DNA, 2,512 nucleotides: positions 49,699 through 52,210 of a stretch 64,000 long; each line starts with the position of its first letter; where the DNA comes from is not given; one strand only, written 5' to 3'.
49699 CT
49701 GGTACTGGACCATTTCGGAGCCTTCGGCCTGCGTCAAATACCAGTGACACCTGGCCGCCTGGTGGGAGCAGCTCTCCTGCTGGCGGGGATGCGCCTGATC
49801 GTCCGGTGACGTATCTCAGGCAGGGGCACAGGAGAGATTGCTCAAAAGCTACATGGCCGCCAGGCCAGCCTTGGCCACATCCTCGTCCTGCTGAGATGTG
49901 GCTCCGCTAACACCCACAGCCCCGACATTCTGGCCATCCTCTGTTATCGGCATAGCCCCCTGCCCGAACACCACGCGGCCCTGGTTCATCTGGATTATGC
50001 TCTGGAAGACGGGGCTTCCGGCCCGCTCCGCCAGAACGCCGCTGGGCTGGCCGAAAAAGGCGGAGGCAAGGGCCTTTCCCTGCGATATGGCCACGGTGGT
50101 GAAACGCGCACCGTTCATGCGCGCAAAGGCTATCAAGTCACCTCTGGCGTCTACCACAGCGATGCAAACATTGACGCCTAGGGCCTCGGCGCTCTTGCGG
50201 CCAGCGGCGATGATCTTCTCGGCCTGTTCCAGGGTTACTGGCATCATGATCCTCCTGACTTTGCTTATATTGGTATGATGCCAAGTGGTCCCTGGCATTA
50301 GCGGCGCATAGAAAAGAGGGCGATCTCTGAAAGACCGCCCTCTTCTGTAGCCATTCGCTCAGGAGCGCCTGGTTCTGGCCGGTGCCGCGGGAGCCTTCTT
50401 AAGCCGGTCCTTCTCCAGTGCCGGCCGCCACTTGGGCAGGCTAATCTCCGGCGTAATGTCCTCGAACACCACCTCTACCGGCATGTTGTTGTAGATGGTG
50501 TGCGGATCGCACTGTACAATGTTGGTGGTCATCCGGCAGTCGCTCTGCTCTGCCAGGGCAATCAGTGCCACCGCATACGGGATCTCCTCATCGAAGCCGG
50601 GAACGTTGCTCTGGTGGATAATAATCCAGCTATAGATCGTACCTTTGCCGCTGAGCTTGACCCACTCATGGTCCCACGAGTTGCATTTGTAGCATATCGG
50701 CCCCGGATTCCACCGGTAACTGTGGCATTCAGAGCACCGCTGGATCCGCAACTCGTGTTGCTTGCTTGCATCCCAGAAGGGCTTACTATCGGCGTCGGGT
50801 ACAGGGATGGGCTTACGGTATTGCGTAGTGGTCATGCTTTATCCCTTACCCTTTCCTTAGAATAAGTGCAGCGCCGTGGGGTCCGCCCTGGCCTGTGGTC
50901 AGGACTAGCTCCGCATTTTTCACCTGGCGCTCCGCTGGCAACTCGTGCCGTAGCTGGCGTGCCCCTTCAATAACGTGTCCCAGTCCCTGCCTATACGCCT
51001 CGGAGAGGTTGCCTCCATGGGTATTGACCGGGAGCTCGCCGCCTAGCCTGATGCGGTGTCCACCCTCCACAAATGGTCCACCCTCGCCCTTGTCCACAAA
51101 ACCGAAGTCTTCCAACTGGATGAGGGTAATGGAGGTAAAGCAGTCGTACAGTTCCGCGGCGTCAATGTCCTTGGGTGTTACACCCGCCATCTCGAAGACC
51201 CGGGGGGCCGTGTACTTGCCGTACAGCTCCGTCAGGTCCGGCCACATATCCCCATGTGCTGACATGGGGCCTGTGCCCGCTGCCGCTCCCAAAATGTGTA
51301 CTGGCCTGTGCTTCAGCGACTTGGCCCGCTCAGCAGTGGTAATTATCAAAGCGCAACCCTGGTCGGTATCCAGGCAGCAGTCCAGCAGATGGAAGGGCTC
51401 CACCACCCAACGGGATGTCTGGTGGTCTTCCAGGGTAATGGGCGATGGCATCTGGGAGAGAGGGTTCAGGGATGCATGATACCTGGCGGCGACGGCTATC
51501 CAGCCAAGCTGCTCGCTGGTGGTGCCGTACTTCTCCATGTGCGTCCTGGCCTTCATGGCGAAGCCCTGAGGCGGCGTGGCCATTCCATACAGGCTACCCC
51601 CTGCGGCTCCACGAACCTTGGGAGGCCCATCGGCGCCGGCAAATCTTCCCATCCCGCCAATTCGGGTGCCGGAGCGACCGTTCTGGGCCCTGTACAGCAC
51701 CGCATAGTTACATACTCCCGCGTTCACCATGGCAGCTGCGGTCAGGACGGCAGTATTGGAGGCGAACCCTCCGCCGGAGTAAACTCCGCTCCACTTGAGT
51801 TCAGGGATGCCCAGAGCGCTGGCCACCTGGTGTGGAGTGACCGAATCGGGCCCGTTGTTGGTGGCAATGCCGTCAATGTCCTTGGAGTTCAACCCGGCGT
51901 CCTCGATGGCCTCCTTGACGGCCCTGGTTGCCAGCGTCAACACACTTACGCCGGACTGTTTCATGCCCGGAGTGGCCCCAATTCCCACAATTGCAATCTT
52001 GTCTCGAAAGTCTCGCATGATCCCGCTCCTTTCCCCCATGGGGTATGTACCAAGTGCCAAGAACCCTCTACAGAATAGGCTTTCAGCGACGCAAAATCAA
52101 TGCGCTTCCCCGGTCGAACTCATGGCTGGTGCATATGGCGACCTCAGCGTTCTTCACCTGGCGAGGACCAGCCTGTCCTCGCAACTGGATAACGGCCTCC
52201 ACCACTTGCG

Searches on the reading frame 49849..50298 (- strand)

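Call 8: search_protein_families(library=pfam, proteins=[window:49849-50298:-], max_evalue=0.001)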
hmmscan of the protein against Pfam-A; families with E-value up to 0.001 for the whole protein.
window:49849-50298:- (149 aa): 1 family
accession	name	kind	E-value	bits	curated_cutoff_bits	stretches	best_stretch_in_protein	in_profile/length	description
PF03928.20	HbpS-like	-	1.7e-34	119.1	25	1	22-147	2-128/128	Haem degrading protein HbpS-like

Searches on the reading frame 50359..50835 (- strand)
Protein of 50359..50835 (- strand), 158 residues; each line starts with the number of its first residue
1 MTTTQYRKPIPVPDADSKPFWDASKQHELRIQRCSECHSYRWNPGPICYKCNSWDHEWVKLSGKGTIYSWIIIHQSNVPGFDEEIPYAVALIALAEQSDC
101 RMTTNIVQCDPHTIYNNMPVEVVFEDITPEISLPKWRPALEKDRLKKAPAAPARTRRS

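Call 8: search_protein_families(library=pfam, proteins=[window:50359-50835:-], max_evalue=0.001)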
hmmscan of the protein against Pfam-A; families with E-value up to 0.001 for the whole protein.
window:50359-50835:- (158 aa): 2 families
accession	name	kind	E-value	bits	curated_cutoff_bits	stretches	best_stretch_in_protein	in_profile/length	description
PF01796.24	OB_ChsH2_C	-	1.3e-19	70.3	27.1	1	58-125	1-65/65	ChsH2, C-terminal OB-fold domain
PF12172.15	zf-ChsH2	-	6.4e-05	23.1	23.2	1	21-51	1-31/37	ChsH2, rubredoxin-like zinc ribbon domain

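Call 28: search_solved_structures(query=window:50359-50832:-, max_evalue=0.01, show_alignments=1)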
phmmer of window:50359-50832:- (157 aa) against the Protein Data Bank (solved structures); distinct sequences matched with E-value up to 0.01: 4.
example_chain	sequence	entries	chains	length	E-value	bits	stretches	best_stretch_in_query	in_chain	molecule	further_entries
6ok1_B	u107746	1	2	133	1.1e-25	93.4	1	14-142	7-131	ChsH2(DUF35)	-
9myr_B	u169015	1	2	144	3e-22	82.2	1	5-135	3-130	Acyl dehydratase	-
6esq_E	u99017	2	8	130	4.6e-08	36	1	25-126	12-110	Pfam DUF35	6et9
6htj_A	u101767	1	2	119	0.0048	19.7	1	25-127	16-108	Nucleic-acid-binding protein containing a Zn-ribbon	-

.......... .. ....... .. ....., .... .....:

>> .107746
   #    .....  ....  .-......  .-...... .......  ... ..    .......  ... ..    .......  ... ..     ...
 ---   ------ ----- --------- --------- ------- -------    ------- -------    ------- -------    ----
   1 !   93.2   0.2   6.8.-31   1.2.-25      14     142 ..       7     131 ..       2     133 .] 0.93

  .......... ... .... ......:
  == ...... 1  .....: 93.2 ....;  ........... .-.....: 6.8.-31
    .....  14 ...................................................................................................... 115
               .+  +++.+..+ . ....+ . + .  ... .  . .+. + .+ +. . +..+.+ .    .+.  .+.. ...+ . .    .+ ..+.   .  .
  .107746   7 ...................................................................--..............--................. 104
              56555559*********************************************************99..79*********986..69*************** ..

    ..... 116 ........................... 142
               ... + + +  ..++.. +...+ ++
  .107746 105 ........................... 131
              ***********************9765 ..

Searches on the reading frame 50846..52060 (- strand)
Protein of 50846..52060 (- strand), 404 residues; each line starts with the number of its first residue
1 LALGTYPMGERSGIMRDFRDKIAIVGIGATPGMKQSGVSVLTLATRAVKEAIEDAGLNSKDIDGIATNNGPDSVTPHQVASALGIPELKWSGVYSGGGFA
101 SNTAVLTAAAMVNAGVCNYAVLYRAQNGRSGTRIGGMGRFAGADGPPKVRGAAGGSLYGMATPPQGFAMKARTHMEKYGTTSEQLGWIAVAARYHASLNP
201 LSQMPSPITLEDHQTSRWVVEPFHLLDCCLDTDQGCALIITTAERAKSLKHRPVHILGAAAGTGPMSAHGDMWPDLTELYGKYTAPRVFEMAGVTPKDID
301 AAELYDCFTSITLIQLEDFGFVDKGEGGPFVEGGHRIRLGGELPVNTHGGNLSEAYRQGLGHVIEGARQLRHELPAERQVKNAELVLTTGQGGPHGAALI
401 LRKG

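Call 8: search_protein_families(library=pfam, proteins=[window:50846-52060:-], max_evalue=0.001)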
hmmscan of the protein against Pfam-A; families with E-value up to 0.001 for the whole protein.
window:50846-52060:- (404 aa): 2 families
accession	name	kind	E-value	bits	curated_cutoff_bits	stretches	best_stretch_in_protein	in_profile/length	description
PF22691.2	Thiolase_C_1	-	3.3e-40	137.6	28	1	271-396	10-135/144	Thiolase C-terminal domain-like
PF02803.24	Thiolase_C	-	8e-08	32.4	27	1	281-402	24-122/123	Thiolase, C-terminal domain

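Call 26: search_solved_structures(query=window:50846-52057:-, max_evalue=0.00001, show_alignments=1)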
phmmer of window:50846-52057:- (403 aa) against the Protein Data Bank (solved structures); distinct sequences matched with E-value up to 0.00001: 19.
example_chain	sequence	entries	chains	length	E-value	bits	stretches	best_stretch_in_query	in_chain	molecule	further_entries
6ok1_A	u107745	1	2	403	2.3e-75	257.5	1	21-396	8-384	Lipid-transfer protein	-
4u4e_A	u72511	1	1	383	2.2e-69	237.8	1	18-395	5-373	Thiolase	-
9myr_A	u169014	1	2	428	7.8e-43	150.4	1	18-401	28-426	Nonspecific lipid-transfer protein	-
7yvy_A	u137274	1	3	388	1.3e-31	113.4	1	20-394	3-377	Acetyl-CoA acetyltransferase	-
6hsj_A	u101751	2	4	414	2.8e-28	102.4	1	14-391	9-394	SCP2-thiolase (type-1)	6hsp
6hrv_A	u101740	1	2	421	3e-28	102.3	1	14-391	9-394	SCP2-thiolase (type-1)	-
6esq_A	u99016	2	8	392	1.7e-26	96.5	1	21-391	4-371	acetoacetyl-CoA thiolase | Acetyl-CoA acetyltransferase thiolase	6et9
7pxp_C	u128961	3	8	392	8.1e-26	94.3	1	20-375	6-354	Benzoylsuccinyl-CoA thiolase subunit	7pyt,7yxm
4yzo_A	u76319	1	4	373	1.8e-24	89.9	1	161-399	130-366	Putative acyl-CoA acyltransferase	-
5ab4_A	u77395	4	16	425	1.3e-17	67.3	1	21-396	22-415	SCP2-THIOLASE LIKE PROTEIN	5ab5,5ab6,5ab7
9skh_I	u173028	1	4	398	3.1e-17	66.1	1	284-399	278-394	2,4-diacetylphloroglucinol biosynthesis protein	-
9skm_I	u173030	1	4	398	3.4e-17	65.9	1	284-399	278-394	2,4-diacetylphloroglucinol biosynthesis protein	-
4bi9_A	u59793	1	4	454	7.5e-17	64.8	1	163-394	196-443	3-KETOACYL-COA THIOLASE, PUTATIVE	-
5m3k_C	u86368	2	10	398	1.2e-15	60.8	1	285-399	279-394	2,4-diacetylphloroglucinol biosynthesis protein PhlC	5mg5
4bia_A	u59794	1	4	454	1.4e-15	60.7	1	163-394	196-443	3-KETOACYL-COA THIOLASE, PUTATIVE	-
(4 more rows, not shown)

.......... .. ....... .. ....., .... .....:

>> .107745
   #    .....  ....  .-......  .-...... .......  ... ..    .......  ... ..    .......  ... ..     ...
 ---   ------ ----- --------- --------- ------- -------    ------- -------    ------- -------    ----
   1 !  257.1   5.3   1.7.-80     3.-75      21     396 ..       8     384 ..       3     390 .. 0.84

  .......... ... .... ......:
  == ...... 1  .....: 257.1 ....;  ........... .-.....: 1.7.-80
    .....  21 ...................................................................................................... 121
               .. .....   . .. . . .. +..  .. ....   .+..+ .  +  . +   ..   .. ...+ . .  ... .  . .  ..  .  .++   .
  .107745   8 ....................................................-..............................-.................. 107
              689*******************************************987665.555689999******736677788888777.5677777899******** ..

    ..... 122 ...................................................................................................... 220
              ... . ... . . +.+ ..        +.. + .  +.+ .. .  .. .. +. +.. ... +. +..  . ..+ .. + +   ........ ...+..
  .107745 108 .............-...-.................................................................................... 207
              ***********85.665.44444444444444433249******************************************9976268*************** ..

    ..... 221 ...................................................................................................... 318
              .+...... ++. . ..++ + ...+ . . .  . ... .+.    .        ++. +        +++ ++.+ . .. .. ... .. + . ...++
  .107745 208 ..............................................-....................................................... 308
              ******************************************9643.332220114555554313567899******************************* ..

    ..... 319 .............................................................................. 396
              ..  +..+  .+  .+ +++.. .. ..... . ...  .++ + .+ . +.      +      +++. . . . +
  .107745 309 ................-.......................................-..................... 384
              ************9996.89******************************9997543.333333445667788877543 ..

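Call 62: search_solved_structures(query=window:50846-52057:-, max_evalue=1e-20, show_alignments=5)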
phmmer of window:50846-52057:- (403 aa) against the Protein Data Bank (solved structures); distinct sequences matched with E-value up to 1e-20: 9.
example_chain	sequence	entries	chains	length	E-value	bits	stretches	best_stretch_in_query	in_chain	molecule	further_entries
6ok1_A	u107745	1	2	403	2.3e-75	257.5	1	21-396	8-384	Lipid-transfer protein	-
4u4e_A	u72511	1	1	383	2.2e-69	237.8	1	18-395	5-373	Thiolase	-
9myr_A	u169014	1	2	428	7.8e-43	150.4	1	18-401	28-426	Nonspecific lipid-transfer protein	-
7yvy_A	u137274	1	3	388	1.3e-31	113.4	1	20-394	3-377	Acetyl-CoA acetyltransferase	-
6hsj_A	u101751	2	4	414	2.8e-28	102.4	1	14-391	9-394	SCP2-thiolase (type-1)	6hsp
6hrv_A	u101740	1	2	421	3e-28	102.3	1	14-391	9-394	SCP2-thiolase (type-1)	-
6esq_A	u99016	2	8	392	1.7e-26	96.5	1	21-391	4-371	acetoacetyl-CoA thiolase | Acetyl-CoA acetyltransferase thiolase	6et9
7pxp_C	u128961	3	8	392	8.1e-26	94.3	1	20-375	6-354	Benzoylsuccinyl-CoA thiolase subunit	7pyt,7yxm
4yzo_A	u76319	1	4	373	1.8e-24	89.9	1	161-399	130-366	Putative acyl-CoA acyltransferase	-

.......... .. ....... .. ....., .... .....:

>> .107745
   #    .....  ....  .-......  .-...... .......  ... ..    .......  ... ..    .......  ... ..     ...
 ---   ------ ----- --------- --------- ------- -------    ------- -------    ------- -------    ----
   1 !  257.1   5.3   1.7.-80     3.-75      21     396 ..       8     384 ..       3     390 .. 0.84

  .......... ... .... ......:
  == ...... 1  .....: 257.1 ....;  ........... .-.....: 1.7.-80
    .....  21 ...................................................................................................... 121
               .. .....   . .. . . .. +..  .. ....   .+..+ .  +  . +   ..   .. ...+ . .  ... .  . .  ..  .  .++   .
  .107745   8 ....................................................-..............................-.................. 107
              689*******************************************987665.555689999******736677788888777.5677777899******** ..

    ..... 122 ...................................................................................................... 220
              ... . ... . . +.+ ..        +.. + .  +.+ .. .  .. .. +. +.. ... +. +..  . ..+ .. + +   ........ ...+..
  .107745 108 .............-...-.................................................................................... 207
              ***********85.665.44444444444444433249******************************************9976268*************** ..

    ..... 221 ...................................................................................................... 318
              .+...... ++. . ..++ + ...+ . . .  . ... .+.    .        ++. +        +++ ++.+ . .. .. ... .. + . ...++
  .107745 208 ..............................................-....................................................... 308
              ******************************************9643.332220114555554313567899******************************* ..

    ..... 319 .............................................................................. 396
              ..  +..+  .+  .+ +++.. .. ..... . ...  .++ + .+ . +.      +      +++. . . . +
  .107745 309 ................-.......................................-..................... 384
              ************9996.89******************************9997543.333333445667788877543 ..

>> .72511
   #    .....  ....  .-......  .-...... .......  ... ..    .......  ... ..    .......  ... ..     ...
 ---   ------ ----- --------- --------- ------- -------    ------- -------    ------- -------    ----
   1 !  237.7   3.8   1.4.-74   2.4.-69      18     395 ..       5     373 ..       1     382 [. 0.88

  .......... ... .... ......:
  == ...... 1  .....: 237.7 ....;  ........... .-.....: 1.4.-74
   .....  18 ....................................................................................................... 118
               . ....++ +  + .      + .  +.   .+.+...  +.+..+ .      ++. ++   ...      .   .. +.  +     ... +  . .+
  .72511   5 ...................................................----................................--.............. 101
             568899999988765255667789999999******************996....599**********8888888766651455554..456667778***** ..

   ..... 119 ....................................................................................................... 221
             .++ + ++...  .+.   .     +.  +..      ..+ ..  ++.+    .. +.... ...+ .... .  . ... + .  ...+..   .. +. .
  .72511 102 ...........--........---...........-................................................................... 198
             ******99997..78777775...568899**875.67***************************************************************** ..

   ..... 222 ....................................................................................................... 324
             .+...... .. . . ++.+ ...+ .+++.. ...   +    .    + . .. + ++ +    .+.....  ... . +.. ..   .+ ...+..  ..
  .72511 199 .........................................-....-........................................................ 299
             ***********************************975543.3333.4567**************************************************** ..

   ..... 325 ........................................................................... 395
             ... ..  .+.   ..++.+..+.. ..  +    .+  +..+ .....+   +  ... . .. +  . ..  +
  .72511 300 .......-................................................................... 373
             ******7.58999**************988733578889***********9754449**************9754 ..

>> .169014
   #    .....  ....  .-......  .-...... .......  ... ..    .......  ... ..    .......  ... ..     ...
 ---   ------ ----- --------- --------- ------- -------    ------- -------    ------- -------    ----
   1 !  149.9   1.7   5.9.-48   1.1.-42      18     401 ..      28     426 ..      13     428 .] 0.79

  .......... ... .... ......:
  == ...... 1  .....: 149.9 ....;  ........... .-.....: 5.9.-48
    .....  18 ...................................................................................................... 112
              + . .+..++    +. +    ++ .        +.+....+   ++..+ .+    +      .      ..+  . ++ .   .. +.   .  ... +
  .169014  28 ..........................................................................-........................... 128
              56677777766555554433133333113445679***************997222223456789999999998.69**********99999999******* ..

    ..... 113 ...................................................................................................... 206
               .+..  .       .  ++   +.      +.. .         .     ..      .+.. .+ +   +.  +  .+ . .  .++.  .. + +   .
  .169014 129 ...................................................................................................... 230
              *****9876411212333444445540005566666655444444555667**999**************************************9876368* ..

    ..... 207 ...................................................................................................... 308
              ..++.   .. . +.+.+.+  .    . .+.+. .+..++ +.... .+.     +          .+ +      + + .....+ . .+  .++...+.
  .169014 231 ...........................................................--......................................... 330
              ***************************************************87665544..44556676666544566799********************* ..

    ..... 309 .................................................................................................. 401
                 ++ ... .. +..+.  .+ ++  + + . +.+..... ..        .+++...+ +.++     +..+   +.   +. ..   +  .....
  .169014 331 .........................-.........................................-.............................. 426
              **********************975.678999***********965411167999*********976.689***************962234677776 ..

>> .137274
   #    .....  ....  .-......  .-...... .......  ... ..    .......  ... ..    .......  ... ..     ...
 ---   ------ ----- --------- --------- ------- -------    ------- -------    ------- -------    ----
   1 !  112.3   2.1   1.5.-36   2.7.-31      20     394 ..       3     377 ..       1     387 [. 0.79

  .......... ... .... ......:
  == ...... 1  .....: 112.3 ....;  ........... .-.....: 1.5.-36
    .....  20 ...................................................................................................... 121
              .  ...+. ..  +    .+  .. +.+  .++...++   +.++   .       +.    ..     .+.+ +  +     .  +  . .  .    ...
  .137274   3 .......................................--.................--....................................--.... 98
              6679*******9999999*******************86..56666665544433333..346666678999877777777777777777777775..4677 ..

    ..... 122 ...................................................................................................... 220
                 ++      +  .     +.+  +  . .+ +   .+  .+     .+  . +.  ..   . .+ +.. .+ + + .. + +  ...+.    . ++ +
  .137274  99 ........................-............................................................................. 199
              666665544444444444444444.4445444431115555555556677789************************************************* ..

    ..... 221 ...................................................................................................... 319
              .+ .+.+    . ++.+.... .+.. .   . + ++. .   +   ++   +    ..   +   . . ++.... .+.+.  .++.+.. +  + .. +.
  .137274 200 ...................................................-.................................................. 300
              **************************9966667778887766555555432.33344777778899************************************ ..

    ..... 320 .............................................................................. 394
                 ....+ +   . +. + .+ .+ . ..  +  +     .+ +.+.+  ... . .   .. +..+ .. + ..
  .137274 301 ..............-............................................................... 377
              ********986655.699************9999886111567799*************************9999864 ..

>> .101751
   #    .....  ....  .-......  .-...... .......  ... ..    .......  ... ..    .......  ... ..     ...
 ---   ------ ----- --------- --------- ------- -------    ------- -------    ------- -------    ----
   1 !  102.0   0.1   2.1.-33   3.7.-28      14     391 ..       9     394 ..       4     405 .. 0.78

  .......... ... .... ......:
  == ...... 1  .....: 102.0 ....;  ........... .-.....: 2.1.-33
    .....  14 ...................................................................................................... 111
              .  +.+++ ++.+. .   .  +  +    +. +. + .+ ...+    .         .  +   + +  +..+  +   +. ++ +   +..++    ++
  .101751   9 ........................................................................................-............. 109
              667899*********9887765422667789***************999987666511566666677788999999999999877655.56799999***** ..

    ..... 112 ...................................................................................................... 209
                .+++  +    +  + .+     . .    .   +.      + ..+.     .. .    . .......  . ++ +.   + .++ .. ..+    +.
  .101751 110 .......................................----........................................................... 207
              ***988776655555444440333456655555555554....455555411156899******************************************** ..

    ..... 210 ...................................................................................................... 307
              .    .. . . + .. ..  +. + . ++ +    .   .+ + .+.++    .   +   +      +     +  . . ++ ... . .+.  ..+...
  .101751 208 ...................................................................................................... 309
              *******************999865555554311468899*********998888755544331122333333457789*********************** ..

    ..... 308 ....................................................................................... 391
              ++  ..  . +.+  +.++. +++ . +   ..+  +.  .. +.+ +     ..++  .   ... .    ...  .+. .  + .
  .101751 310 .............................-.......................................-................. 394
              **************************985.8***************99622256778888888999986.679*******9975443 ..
